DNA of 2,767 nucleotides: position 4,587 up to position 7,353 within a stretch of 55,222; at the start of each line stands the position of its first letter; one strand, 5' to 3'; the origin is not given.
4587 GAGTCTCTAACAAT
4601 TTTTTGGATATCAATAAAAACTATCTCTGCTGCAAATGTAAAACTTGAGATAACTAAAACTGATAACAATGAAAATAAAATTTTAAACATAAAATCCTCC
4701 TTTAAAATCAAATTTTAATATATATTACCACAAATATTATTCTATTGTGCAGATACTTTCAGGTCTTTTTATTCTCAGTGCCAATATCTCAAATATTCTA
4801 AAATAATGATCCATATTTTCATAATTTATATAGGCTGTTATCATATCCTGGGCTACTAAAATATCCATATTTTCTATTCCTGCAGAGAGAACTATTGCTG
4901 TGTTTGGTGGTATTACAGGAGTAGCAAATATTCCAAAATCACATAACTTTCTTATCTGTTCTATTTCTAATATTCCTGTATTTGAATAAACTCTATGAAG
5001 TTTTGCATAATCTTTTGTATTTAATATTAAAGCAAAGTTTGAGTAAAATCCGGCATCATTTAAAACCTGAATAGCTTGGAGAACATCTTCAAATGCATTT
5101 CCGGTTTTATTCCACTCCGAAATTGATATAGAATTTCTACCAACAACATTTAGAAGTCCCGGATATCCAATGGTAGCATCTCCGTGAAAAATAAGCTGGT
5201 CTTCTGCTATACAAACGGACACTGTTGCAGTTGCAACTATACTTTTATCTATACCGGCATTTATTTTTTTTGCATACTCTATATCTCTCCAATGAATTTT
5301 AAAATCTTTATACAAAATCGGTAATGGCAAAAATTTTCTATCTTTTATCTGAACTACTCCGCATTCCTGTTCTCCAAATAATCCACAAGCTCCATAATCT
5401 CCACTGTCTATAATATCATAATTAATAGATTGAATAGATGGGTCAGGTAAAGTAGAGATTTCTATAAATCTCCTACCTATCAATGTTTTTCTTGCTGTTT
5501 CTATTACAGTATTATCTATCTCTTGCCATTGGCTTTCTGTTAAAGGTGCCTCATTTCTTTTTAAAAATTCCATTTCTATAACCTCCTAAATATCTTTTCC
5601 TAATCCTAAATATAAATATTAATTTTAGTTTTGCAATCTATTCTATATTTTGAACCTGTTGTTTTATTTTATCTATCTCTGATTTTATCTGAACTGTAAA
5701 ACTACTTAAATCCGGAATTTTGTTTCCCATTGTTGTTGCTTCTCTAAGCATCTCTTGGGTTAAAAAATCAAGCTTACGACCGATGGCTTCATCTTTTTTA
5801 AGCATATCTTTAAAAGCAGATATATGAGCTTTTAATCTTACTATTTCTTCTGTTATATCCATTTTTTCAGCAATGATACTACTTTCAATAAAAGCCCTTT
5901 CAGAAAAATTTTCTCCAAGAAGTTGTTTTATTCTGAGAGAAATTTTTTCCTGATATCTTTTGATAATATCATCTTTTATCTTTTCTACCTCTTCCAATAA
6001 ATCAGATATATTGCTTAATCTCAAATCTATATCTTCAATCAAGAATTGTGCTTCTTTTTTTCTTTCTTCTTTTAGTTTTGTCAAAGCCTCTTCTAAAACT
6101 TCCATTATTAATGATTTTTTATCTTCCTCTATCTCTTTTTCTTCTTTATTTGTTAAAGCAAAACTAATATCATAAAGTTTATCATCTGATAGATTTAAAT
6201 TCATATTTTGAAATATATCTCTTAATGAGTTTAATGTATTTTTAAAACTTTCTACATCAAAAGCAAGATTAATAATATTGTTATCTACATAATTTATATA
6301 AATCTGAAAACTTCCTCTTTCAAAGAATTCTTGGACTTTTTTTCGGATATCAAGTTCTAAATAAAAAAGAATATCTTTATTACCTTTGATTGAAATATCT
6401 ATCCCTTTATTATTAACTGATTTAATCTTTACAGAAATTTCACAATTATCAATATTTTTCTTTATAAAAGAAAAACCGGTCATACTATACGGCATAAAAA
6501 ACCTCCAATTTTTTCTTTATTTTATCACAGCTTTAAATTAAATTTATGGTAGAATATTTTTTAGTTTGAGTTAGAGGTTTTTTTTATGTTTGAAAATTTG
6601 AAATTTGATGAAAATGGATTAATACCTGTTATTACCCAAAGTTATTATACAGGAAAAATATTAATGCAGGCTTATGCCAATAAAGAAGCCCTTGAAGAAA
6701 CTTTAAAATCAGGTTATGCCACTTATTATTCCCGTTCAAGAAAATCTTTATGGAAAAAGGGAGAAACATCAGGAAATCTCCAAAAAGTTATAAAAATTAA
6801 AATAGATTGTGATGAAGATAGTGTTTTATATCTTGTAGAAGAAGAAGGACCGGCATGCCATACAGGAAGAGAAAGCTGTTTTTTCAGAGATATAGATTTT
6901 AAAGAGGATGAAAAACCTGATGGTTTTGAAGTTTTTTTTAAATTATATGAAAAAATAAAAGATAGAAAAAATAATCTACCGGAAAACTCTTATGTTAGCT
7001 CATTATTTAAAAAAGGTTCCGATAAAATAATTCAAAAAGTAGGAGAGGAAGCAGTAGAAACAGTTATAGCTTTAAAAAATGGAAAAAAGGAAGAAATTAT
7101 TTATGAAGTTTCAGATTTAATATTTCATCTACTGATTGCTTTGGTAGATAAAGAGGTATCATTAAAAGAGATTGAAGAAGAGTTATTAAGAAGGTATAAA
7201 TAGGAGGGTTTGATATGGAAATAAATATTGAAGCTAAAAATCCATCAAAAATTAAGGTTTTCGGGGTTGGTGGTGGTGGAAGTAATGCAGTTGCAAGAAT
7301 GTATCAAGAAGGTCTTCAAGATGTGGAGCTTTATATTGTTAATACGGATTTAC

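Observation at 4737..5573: Family-1 encapsulin shell gene with no cargo gene next to it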

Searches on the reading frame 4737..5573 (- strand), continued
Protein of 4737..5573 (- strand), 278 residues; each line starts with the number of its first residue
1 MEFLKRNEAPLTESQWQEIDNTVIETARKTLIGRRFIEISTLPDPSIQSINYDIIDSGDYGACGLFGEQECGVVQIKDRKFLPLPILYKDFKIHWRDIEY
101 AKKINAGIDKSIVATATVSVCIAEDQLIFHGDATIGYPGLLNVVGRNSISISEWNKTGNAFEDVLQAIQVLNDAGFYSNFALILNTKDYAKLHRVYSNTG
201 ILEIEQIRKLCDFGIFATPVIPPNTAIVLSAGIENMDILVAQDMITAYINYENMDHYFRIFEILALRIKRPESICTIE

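Call 75: fold_search(model_id=the predicted structure, library=pdb)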
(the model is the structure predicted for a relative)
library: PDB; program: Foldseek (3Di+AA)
matches with E <= 10: 824; with E <= 0.001: 377
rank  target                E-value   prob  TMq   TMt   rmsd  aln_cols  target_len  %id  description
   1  8vjo_B                1.7e-37  1.00  0.94  0.94   1.4       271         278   41  Cryo-EM structure of Myxococcus xanthus EncA encapsulin shell loaded with EncD cargo (released 2024-05-08)
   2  8v4q_A                3.0e-36  1.00  0.85  0.91   5.3       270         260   38  Myxococcus xanthus EncA 3xHis pore mutant with tetrahedral symmetry (released 2024-05-22)
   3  8vjo_C                8.1e-36  1.00  0.92  0.94   2.0       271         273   41  Cryo-EM structure of Myxococcus xanthus EncA encapsulin shell loaded with EncD cargo (released 2024-05-08)
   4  9fy6_A                8.1e-36  1.00  0.92  0.92   1.8       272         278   42  Single particle cryo-EM reconstruction of Bacillus Methanolicus encapsulin nano compartment (released 2025-06-11)
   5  8v4n                  1.2e-35  1.00  0.85  0.90   5.3       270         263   38  Myxococcus xanthus EncA 3xHis pore mutant with T=1 icosahedral symmetry (released 2024-05-22)
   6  8vjo_A                7.8e-35  1.00  0.93  0.94   1.6       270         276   41  Cryo-EM structure of Myxococcus xanthus EncA encapsulin shell loaded with EncD cargo (released 2024-05-08)
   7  8v4q_B                1.0e-34  1.00  0.85  0.89   5.0       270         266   38  Myxococcus xanthus EncA 3xHis pore mutant with tetrahedral symmetry (released 2024-05-22)
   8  9fy6_B                1.4e-34  1.00  0.92  0.92   2.0       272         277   42  Single particle cryo-EM reconstruction of Bacillus Methanolicus encapsulin nano compartment (released 2025-06-11)
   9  9i8e_A                1.6e-34  1.00  0.95  0.95   1.7       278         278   41  Structure of Encapsulin from Dendrosporobacter quercicolus (released 2025-05-21)
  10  9fy6_C                3.1e-34  1.00  0.86  0.95   1.6       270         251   42  Single particle cryo-EM reconstruction of Bacillus Methanolicus encapsulin nano compartment (released 2025-06-11)
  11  9fy6_D                5.4e-34  1.00  0.86  0.94   3.2       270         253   42  Single particle cryo-EM reconstruction of Bacillus Methanolicus encapsulin nano compartment (released 2025-06-11)
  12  9i8f_A                7.0e-34  1.00  0.95  0.95   1.7       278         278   40  Structure of Encapsulin from Dendrosporobacter quercicolus, mutant N198W (released 2025-05-21)
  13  8rvj_C                2.3e-33  1.00  0.87  0.93   2.9       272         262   38  Engineered Encapsulin P3P4 (released 2024-02-14)
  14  9b9q_B                2.8e-33  1.00  0.92  0.94   1.5       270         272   40  Cargo-loaded Myxococcus xanthus EncA encapsulin engineered pore mutant with T=3 icosahedral symmetry (released 2024-09-18)
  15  9b9i                  5.5e-33  1.00  0.84  0.89   5.3       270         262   39  Myxococcus xanthus EncA encapsulin engineered pore mutant with T=1 icosahedral symmetry (released 2024-09-18)
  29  4pt2_A                3.2e-27  1.00  0.90  0.90   2.0       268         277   41  Myxococcus xanthus encapsulin protein (EncA) (released 2014-07-30)
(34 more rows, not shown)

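Call 76: fold_search(model_id=the predicted structure, library=pdb)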
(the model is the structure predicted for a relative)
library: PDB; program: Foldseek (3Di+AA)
matches with E <= 10: 725; with E <= 0.001: 2
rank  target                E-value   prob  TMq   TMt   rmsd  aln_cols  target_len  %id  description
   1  1nf6_F                3.7e-04  1.00  0.43  0.77   1.8       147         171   28  X-ray structure of the Desulfovibrio desulfuricans bacterioferritin: the diiron site in different catalytic states ("c (released 2003-04-01)
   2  1nf4_A                4.7e-04  1.00  0.43  0.78   1.8       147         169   28  X-Ray Structure of the Desulfovibrio desulfuricans bacterioferritin: the diiron site in different states (reduced stru (released 2003-04-01)
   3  1nf4_H                1.4e-03  1.00  0.43  0.77   1.9       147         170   28  X-Ray Structure of the Desulfovibrio desulfuricans bacterioferritin: the diiron site in different states (reduced stru (released 2003-04-01)
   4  3bkn_A                1.6e-03  1.00  0.40  0.75   2.1       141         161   19  The structure of Mycobacterial bacterioferritin (released 2008-01-22)
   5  8w1d                  1.6e-03  1.00  0.40  0.83   2.1       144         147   20  CRYSTAL STRUCTURE OF DPS-LIKE PROTEIN PA4880 FROM PSEUDOMONAS AERUGINOSA (DIMERIC FORM) (released 2024-05-29)
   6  5xx9_E                2.3e-03  1.00  0.41  0.78   3.3       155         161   17  Crystal structure of Bacterioferritin (released 2018-07-11)
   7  2wtl_A                2.6e-03  1.00  0.40  0.74   2.3       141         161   18  Crystal structure of BfrA from M. tuberculosis (released 2009-12-15)
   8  9qq4_A                3.0e-03  1.00  0.39  0.86   1.9       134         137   25  Mini-bacterioferritin from Candidatus Methanoperedens species BLZ2 as isolated form at 1.07-A resolution (released 2026-04-01)
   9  8w1e_G                3.2e-03  1.00  0.40  0.72   2.2       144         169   20  Crystal Structure of DPS-like protein PA4880 from Pseudomonas aeruginosa (dodecamer) (released 2024-05-29)
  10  5xx9_A                3.2e-03  1.00  0.41  0.77   3.3       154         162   18  Crystal structure of Bacterioferritin (released 2018-07-11)
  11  5xx9_B                3.4e-03  1.00  0.40  0.77   2.0       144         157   20  Crystal structure of Bacterioferritin (released 2018-07-11)
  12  1nf6_O                3.7e-03  1.00  0.42  0.76   1.6       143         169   29  X-ray structure of the Desulfovibrio desulfuricans bacterioferritin: the diiron site in different catalytic states ("c (released 2003-04-01)
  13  9qq5_E                3.9e-03  1.00  0.39  0.87   1.9       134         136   25  Mini-bacterioferritin from Candidatus Methanoperedens species BLZ2 in a partially oxidized state (released 2026-04-01)
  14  4toc_A                4.0e-03  1.00  0.40  0.77   2.4       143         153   20  2.25A resolution structure of Iron Bound BfrB (Q151L) from Pseudomonas aeruginosa (released 2015-02-11)
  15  6nlj_A                4.6e-03  1.00  0.38  0.74   2.1       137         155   21  1.65 A resolution structure of Apo BfrB from Pseudomonas aeruginosa in complex with a protein-protein interaction inhi (released 2019-05-08)
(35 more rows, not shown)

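Call 77: find_encoding_contigs(protein=P0006, flank=5000, max_places=1)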
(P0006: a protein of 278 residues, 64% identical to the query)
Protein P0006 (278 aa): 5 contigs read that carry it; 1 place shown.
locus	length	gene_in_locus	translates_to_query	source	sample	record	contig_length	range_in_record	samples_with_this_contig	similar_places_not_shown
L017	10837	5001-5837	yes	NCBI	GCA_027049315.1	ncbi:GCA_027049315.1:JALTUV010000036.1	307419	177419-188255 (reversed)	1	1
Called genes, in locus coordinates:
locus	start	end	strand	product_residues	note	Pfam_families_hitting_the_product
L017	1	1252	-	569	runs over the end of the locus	PF03717:PBP_dimer, PF00905:Transpeptidase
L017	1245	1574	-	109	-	PF04999:FtsL (weak), PF04977:DivIC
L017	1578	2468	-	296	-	PF01795:Methyltransf_5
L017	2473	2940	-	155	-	-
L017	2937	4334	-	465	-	PF13623:SurA_N_2, PF13624:SurA_N_3, PF09312:SurA_N, PF13145:Rotamase_2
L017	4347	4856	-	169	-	-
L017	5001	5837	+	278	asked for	PF04454:Linocin_M18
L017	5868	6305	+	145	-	PF03938:OmpH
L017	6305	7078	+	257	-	PF01887:SAM_HAT_N, PF20257:SAM_HAT_C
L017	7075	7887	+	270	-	-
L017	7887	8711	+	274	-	PF00590:TP_methylase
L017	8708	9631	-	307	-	PF07549:Sec_GG, PF02355:SecD_SecF_C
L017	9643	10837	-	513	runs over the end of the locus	PF07549:Sec_GG (weak), PF21760:SecD_1st, PF22599:SecDF_P1_head, PF02355:SecD_SecF_C, PF00873:ACR_tran (weak), PF03176:MMPL (weak)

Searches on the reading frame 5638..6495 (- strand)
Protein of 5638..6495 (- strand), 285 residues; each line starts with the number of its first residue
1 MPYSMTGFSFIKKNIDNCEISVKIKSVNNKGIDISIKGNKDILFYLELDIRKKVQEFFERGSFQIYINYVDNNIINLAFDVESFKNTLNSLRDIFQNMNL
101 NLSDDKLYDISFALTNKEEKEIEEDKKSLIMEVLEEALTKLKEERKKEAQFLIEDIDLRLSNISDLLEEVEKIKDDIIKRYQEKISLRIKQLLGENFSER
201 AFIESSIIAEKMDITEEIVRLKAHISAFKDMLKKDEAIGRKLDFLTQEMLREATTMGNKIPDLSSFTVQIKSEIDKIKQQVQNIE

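Call 3: search_protein_families(library=pfam, proteins=[window:5638-6495:-], max_evalue=0.01)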
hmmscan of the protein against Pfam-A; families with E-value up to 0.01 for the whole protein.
window:5638-6495:- (285 aa): 3 families
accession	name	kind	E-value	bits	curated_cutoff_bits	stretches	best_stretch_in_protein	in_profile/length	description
PF08340.16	YicC-like_C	-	1.2e-33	116.2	27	1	170-285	1-120/120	Endoribonuclease YicC-like, C-terminal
PF03755.18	YicC-like_N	-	4.8e-24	85.9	25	1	3-152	2-154/156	Endoribonuclease YicC-like, N-terminal region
PF15035.11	Rootletin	-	0.0057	17.1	36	0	120-235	61-176/188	Ciliary rootlet component, centrosome cohesion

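Call 4: search_protein_families(library=ncbifam, proteins=[window:5638-6495:-], max_evalue=0.01)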
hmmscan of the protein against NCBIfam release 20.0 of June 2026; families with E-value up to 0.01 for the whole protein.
window:5638-6495:- (285 aa): 2 families
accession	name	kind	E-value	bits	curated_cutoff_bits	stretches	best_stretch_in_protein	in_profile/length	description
TIGR00255.1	TIGR00255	hypoth_equivalog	8.1e-52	176.7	167.5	1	2-285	2-291/291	YicC/YloC family endoribonuclease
TIGR00234.1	tyrS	equivalog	0.0047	16.1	113.8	1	149-240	70-160/406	tyrosine--tRNA ligase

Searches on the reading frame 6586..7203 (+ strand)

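Call 3: search_protein_families(library=pfam, proteins=[window:6586-7203:+], max_evalue=0.01)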
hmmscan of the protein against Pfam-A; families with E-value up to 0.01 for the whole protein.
window:6586-7203:+ (205 aa): 2 families
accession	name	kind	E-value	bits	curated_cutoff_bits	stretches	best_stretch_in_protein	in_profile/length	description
PF01502.23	PRA-CH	-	3e-35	120.3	27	1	27-100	1-74/74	Phosphoribosyl-AMP cyclohydrolase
PF01503.22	PRA-PH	-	4.1e-22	78.8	21.3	1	119-203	3-85/86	Phosphoribosyl-ATP pyrophosphohydrolase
